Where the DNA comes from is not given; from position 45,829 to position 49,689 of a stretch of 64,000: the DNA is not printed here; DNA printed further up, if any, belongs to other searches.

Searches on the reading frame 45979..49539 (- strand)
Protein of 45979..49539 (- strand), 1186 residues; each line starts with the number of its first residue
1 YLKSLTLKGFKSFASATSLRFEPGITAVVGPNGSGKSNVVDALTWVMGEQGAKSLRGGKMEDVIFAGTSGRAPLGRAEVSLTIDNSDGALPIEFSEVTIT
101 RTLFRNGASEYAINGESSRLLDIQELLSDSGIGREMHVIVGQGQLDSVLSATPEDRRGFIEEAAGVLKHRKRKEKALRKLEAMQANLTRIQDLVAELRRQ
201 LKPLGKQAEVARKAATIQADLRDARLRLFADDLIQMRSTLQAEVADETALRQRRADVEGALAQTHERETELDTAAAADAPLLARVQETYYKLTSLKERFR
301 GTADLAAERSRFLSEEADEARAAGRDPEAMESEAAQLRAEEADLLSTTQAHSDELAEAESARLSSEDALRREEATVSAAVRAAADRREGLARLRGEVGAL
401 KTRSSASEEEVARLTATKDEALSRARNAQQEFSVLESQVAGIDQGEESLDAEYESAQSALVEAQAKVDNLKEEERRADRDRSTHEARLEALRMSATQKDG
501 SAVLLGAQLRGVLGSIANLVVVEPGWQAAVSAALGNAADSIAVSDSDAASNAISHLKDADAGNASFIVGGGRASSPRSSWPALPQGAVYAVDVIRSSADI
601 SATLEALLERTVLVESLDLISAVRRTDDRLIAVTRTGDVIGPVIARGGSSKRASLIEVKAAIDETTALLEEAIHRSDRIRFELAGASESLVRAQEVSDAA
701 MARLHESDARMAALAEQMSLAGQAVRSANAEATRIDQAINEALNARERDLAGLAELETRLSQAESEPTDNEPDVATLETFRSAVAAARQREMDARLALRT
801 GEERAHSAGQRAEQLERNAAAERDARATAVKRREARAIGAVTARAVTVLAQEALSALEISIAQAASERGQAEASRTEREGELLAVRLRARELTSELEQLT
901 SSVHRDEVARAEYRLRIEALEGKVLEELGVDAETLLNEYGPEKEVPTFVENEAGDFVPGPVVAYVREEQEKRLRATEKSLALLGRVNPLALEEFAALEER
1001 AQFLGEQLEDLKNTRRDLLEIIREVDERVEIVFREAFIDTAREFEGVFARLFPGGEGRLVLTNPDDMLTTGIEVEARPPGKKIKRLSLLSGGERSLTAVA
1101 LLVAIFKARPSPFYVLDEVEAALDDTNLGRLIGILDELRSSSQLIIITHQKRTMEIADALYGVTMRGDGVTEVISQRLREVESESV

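Call 46: search_protein_families(library=pfam, proteins=[window:45979-49539:-], max_evalue=0.001)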
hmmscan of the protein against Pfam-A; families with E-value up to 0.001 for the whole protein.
window:45979-49539:- (1186 aa): 6 families
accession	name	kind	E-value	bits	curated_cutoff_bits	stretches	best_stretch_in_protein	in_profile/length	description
PF02463.25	SMC_N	-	1.8e-71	240.5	40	1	1-1171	1-219/220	RecF/RecN/SMC N terminal domain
PF06470.18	SMC_hinge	-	3.8e-23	82.5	22.5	1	510-618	2-110/116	SMC proteins Flexible Hinge Domain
PF13476.12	AAA_23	-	2e-18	68.2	27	1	4-201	1-200/201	AAA domain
PF13304.12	AAA_21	-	3.9e-15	57.1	27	2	25-82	1-63/304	AAA domain, putative AbiEii toxin, Type IV TA system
PF13175.12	AAA_15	-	3.2e-10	40.6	32.1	1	2-61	3-55/374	AAA ATPase domain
PF13555.12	AAA_29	-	7.1e-06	26.1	27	1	6-47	5-46/61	P-loop containing region of AAA domain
